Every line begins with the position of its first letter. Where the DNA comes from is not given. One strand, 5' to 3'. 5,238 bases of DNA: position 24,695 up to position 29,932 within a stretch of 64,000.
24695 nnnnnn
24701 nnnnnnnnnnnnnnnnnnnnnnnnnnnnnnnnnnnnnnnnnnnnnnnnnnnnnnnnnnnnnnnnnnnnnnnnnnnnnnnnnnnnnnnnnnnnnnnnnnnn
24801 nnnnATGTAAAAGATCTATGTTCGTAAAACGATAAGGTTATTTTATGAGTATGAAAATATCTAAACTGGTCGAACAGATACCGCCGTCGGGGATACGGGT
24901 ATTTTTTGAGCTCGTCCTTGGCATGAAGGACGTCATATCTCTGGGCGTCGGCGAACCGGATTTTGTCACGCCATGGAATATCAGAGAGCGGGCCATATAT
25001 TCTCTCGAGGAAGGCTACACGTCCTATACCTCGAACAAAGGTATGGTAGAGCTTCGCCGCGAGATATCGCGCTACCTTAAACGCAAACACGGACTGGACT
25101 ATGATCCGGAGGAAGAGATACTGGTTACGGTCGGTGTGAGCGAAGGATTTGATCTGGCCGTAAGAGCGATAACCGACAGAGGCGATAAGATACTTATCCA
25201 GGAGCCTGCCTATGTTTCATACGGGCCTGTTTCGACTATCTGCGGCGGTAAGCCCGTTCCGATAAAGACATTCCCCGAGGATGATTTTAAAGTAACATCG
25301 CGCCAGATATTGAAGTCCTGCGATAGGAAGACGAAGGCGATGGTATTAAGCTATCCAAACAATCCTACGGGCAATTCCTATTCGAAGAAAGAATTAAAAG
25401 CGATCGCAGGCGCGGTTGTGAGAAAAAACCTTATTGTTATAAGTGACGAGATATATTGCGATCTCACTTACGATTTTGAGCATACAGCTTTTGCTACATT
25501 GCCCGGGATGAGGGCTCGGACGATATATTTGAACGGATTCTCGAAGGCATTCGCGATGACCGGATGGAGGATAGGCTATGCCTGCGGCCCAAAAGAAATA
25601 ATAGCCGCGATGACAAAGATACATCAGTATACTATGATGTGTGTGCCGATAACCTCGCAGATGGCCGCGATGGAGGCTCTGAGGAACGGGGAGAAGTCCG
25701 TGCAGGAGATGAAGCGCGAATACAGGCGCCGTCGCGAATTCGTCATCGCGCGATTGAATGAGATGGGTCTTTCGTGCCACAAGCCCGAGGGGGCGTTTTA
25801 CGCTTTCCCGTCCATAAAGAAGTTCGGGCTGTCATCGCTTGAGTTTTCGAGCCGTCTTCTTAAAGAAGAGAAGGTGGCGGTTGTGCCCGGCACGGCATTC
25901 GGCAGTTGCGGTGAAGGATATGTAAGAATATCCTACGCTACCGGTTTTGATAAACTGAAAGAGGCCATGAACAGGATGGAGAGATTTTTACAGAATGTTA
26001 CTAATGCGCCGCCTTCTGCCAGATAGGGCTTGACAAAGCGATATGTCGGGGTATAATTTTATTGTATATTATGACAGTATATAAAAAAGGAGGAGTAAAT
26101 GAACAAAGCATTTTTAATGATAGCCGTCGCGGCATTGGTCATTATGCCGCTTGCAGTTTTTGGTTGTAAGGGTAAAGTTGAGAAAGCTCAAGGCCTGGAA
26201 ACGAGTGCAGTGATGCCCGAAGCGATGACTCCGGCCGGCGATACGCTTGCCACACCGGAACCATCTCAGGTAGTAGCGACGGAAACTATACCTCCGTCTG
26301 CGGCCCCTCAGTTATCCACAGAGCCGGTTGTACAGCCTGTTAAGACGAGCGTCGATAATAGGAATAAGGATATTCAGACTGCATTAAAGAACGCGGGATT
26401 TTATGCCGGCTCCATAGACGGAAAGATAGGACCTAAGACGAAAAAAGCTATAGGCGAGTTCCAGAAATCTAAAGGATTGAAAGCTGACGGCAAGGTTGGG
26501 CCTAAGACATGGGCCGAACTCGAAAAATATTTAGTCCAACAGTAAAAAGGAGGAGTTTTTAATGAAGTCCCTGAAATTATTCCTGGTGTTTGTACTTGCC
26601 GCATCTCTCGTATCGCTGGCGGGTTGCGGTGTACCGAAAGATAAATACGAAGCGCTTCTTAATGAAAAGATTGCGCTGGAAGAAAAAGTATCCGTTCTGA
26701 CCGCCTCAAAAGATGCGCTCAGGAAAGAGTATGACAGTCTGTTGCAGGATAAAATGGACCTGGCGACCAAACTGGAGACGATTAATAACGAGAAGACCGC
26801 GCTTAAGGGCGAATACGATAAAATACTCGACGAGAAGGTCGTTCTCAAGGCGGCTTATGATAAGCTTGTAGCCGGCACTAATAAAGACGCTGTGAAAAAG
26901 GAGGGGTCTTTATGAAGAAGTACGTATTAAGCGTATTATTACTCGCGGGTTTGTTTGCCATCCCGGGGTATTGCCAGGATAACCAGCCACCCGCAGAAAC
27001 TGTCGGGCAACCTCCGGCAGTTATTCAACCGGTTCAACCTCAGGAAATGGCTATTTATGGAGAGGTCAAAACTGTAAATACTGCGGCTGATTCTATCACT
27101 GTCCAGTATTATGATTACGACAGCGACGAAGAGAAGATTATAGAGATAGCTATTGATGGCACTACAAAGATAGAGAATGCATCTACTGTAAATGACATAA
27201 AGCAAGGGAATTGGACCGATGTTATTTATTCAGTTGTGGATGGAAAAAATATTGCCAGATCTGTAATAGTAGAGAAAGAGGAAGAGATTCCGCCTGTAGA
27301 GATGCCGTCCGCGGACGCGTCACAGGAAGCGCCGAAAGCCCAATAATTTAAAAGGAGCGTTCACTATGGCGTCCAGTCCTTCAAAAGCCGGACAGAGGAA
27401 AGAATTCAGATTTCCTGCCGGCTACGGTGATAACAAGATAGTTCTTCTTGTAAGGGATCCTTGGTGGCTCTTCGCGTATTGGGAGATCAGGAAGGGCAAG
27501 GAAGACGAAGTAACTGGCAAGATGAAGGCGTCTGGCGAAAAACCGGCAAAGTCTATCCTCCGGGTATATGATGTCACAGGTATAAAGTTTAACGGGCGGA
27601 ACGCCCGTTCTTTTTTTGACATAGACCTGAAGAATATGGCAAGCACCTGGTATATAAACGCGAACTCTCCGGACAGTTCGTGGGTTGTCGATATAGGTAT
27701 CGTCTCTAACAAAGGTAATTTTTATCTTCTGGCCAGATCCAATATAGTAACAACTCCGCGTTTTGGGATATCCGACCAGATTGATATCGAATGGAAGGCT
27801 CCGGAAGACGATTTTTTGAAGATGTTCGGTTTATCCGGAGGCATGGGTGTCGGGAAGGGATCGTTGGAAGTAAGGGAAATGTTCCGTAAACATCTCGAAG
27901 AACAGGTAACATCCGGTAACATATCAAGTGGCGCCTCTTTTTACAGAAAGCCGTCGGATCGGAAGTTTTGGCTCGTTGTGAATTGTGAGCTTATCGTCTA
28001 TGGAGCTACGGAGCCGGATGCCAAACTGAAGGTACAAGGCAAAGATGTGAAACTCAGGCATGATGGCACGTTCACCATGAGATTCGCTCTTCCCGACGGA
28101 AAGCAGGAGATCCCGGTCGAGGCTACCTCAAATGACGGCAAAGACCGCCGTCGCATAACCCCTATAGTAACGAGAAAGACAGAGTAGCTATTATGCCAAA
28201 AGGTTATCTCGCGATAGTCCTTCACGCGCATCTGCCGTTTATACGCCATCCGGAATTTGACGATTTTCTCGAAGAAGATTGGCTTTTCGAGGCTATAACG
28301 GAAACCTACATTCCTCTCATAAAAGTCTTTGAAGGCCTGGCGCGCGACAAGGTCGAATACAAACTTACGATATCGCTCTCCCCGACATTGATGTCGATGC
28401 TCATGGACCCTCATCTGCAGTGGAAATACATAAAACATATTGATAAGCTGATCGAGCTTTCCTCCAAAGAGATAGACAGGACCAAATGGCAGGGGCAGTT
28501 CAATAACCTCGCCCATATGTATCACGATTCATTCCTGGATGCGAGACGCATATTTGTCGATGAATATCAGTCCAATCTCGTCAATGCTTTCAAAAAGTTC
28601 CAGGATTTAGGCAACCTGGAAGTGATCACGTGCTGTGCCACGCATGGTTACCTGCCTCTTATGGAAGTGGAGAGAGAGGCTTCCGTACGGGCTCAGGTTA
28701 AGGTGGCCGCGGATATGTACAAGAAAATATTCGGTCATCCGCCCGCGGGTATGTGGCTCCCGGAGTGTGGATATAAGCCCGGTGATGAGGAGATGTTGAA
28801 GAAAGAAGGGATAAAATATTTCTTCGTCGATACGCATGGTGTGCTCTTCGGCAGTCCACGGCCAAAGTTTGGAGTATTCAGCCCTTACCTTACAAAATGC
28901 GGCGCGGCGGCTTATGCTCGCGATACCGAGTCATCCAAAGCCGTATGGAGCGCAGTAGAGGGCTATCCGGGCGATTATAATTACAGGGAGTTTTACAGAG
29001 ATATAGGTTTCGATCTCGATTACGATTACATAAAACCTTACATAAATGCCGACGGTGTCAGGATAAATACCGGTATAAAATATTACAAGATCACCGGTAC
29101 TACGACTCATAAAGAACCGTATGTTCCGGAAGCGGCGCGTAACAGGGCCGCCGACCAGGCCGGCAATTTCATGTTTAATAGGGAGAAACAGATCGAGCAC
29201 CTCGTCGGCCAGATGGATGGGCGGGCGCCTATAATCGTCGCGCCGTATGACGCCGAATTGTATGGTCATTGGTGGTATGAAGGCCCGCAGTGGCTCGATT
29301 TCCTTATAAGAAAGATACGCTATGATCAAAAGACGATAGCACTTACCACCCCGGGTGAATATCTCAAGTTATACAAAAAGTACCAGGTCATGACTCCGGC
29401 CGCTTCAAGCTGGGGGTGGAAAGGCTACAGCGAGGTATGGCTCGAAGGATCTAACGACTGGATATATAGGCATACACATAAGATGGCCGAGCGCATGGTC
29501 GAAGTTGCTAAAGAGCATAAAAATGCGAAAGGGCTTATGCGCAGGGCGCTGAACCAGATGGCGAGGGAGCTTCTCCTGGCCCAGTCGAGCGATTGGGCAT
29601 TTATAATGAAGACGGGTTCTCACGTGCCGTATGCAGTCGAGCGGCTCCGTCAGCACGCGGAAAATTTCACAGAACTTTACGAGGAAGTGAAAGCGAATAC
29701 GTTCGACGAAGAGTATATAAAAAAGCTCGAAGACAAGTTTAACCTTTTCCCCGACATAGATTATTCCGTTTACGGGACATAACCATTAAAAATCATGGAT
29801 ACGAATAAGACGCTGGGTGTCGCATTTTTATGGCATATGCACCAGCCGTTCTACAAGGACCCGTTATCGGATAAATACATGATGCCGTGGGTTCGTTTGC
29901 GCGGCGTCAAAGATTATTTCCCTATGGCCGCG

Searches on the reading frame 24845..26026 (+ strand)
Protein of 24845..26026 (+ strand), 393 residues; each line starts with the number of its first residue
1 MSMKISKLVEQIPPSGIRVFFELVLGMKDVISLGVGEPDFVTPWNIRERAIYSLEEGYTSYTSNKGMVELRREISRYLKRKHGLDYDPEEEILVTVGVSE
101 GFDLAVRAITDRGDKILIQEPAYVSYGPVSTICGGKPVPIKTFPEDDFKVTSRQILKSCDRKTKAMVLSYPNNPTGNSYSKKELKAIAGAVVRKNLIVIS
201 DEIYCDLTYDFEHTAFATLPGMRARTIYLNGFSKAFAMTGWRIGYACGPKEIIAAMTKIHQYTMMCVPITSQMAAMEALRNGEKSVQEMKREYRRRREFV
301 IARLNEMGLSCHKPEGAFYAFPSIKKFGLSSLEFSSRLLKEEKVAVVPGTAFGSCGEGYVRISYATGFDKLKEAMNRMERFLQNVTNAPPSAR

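Call 60: search_protein_families(library=pfam, max_evalue=1e-8, proteins=[window:24845-26026:+])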
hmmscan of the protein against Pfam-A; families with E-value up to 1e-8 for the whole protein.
window:24845-26026:+ (393 aa): 1 family
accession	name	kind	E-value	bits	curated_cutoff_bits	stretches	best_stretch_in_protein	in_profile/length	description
PF00155.27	Aminotran_1_2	-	3.1e-70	237.6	19.7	1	28-370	1-353/361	Aminotransferase class I and II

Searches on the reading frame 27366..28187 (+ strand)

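Call 60: search_protein_families(library=pfam, max_evalue=1e-8, proteins=[window:27366-28187:+])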
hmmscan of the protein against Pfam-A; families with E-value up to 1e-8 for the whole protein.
window:27366-28187:+ (273 aa): 1 family
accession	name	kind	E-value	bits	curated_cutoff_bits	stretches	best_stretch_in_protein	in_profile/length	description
PF16258.11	DUF4912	-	7.7e-37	126.6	29.4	1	20-140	1-117/118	Domain of unknown function (DUF4912)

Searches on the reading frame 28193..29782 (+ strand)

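Call 60: search_protein_families(library=pfam, max_evalue=1e-8, proteins=[window:28193-29782:+])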
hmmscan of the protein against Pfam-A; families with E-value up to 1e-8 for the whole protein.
window:28193-29782:+ (529 aa): 2 families
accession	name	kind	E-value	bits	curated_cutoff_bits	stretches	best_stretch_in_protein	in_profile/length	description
PF09210.16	BE_C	-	1.7e-39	134.7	25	1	427-527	1-101/101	1,4-alpha-glucan branching enzyme, C-terminal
PF03065.20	Glyco_hydro_57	-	4.8e-38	131.6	21.2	1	7-299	1-244/291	Glycosyl hydrolase family 57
